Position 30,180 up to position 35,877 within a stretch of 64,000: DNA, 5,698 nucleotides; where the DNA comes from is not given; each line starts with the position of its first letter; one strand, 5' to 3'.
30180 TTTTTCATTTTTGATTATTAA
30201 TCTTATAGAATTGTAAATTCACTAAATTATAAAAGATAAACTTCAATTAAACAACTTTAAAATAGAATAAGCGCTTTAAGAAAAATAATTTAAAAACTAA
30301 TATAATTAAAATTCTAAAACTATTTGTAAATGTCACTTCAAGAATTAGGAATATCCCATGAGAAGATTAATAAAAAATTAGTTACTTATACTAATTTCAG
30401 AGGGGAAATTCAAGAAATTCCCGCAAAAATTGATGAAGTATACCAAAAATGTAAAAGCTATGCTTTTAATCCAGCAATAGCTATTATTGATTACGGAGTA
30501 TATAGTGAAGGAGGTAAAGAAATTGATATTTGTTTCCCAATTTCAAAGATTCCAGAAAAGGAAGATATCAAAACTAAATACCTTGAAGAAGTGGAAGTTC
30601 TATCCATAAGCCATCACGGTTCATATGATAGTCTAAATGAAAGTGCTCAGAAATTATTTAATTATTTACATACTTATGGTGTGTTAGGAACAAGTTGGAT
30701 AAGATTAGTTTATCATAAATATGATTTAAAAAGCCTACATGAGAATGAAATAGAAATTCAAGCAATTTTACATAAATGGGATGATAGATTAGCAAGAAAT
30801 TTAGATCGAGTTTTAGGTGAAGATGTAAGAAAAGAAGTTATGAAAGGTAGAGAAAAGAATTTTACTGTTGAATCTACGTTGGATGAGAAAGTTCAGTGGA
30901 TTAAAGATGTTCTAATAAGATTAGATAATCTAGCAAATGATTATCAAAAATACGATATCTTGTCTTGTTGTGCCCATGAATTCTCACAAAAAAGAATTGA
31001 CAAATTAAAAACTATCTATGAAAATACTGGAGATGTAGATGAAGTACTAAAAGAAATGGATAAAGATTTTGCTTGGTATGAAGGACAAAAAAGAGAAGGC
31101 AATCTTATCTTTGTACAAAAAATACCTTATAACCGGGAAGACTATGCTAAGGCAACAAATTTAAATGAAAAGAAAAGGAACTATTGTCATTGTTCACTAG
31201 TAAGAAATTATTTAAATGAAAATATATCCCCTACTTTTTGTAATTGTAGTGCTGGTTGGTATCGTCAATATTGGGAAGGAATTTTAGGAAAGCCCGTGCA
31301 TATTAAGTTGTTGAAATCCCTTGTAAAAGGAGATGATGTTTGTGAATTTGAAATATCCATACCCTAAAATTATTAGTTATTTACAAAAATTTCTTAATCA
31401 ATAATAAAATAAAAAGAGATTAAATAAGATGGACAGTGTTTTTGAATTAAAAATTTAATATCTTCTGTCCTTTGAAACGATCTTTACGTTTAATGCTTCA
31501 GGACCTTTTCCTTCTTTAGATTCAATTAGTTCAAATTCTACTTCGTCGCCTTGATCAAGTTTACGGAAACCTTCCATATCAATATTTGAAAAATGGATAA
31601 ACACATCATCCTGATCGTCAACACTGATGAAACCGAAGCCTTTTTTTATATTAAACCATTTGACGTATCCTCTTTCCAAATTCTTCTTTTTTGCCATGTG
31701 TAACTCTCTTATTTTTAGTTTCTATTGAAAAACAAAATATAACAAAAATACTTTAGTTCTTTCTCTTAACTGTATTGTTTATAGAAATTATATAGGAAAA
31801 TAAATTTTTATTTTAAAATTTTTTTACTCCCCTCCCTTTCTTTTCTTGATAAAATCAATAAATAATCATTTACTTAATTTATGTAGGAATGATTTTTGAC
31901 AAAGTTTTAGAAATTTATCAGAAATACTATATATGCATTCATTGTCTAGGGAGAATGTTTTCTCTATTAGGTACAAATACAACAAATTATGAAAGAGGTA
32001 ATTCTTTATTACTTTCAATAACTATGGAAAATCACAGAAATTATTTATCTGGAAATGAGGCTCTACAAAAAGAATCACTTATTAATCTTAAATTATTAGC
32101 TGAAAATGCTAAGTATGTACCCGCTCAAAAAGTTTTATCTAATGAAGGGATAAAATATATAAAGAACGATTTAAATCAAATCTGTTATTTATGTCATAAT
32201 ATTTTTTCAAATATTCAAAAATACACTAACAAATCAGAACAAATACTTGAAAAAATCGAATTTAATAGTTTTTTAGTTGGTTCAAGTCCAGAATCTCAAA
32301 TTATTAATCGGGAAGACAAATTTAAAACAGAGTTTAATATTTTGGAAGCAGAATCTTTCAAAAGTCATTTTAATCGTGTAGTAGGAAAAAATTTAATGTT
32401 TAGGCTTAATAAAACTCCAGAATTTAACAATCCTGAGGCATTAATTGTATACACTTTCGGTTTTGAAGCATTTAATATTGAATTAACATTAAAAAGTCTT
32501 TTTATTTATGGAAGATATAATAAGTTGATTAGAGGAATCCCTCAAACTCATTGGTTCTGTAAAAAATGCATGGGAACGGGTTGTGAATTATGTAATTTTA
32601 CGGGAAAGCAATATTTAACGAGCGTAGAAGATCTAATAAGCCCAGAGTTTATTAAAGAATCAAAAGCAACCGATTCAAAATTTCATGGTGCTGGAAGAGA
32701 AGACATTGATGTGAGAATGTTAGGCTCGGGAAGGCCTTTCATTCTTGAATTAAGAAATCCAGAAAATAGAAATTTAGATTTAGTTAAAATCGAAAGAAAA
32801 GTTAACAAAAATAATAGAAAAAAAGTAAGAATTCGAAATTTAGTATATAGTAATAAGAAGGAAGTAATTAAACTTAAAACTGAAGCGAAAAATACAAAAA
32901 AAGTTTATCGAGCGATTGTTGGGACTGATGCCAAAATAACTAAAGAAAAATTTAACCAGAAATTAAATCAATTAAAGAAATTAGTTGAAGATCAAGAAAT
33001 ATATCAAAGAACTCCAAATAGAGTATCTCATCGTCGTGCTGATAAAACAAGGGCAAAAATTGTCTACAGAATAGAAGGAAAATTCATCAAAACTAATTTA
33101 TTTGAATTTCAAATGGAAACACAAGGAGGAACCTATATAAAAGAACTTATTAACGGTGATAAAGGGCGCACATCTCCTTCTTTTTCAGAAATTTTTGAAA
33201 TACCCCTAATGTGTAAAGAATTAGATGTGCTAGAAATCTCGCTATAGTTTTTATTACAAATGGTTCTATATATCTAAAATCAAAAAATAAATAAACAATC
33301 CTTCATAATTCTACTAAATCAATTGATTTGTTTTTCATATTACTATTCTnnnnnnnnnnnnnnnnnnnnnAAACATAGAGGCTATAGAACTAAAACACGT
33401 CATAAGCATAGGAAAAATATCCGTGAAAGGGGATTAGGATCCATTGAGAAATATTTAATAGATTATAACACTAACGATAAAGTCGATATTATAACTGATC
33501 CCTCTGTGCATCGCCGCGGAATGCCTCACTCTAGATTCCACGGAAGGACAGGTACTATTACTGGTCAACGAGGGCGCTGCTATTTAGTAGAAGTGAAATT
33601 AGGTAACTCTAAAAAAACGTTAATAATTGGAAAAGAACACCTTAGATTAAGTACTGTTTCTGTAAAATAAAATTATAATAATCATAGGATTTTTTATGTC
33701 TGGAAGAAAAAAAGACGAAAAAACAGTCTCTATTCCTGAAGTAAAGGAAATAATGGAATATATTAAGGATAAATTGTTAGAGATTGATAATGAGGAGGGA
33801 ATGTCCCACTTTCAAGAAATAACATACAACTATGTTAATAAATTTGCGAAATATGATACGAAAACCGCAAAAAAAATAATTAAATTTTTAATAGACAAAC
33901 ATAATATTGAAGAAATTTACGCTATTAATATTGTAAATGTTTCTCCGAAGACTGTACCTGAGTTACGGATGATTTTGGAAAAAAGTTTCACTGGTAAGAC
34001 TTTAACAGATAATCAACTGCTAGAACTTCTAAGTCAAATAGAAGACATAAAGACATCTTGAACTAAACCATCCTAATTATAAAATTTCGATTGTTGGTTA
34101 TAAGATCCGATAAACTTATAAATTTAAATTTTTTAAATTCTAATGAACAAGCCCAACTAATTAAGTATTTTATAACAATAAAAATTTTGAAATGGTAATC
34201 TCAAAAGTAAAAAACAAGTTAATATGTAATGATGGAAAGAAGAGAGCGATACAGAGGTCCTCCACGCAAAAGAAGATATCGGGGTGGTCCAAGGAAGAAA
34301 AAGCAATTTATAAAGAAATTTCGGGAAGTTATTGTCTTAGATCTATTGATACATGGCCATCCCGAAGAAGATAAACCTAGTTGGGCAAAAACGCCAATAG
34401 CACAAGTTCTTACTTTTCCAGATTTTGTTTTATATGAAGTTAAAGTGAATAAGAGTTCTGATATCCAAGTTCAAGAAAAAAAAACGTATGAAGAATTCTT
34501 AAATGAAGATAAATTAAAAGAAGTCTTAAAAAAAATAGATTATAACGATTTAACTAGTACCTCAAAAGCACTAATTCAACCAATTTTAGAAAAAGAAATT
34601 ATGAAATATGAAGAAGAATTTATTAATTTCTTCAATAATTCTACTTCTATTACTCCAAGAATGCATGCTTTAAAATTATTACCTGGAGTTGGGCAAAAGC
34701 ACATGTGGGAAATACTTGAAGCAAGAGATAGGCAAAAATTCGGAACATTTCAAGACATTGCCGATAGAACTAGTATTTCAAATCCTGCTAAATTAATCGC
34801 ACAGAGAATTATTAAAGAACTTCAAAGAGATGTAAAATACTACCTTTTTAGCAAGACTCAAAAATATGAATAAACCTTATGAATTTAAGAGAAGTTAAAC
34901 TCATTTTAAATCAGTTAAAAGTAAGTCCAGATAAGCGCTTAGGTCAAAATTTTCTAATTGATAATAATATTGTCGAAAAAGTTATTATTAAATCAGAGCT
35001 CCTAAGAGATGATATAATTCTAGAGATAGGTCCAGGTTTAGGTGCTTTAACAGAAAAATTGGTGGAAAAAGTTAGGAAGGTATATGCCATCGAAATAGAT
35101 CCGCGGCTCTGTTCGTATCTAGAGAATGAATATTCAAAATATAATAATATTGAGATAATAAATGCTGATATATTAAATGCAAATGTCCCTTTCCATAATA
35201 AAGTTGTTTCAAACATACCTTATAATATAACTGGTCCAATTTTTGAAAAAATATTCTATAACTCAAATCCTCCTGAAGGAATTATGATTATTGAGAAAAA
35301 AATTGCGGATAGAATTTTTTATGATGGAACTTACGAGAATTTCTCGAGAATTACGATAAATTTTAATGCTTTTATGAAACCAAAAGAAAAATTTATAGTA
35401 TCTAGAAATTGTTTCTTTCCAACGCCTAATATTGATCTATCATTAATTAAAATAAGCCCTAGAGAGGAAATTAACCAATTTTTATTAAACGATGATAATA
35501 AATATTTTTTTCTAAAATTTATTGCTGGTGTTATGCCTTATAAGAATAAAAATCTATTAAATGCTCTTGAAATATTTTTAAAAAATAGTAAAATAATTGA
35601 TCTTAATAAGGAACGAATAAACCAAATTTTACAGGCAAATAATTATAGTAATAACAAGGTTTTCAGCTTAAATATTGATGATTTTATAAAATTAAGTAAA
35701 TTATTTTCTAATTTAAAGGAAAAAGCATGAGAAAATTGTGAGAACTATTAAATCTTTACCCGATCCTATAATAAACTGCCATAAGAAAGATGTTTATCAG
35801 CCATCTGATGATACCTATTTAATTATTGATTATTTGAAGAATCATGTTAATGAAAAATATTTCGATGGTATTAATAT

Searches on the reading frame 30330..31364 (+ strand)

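Call 36: search_protein_families(library=pfam, max_evalue=0.00001, proteins=[window:30330-31364:+])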
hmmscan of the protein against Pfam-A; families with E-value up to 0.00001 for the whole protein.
window:30330-31364:+ (345 aa): 1 family
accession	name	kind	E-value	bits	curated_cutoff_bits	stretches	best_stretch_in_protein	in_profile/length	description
PF19641.4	DUF6144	-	1.1e-06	29.2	28.8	0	283-342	116-174/181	Family of unknown function (DUF6144)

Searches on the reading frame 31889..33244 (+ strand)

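Call 36: search_protein_families(library=pfam, max_evalue=0.00001, proteins=[window:31889-33244:+])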
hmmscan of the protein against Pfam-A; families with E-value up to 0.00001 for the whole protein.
window:31889-33244:+ (452 aa): 2 families
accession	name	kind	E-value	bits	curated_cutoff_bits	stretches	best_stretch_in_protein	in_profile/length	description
PF21238.2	Pus10_C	-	4e-71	239.7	27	1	205-450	1-231/232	Pus10, C-terminal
PF22023.1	Pus10_THUMP_arc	-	2.9e-15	56.6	28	1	118-187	7-76/78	Pus10 THUMP domain, archaeal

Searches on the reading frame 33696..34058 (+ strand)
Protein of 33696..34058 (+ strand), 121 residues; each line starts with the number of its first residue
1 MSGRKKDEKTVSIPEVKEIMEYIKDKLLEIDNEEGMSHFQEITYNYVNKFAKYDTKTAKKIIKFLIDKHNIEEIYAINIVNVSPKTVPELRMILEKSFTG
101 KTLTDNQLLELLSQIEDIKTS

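Call 36: search_protein_families(library=pfam, max_evalue=0.00001, proteins=[window:33696-34058:+])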
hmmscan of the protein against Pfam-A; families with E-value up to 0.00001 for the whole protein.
window:33696-34058:+ (121 aa): 1 family
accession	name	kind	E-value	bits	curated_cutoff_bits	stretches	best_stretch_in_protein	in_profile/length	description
PF03874.21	RNA_pol_Rpb4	-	1.1e-08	35.8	25.6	1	12-117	3-114/116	RNA polymerase Rpb4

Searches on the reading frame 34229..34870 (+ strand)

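Call 36: search_protein_families(library=pfam, max_evalue=0.00001, proteins=[window:34229-34870:+])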
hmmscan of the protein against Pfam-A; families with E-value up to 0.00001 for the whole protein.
window:34229-34870:+ (214 aa): 1 family
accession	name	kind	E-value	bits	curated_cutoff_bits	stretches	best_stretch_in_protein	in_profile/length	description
PF04919.18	DUF655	-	1.3e-49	169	22.2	1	33-208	4-180/181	Protein of unknown function (DUF655)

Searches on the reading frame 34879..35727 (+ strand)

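Call 34: search_protein_families(library=pfam, max_evalue=0.00001, proteins=[window:34879-35727:+])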
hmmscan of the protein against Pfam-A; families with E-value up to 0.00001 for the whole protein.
window:34879-35727:+ (283 aa): 1 family
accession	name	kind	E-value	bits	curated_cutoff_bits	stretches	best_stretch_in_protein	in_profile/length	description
PF00398.26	RrnaAD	-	7.1e-49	166.7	24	1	19-263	6-256/263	Ribosomal RNA adenine dimethylase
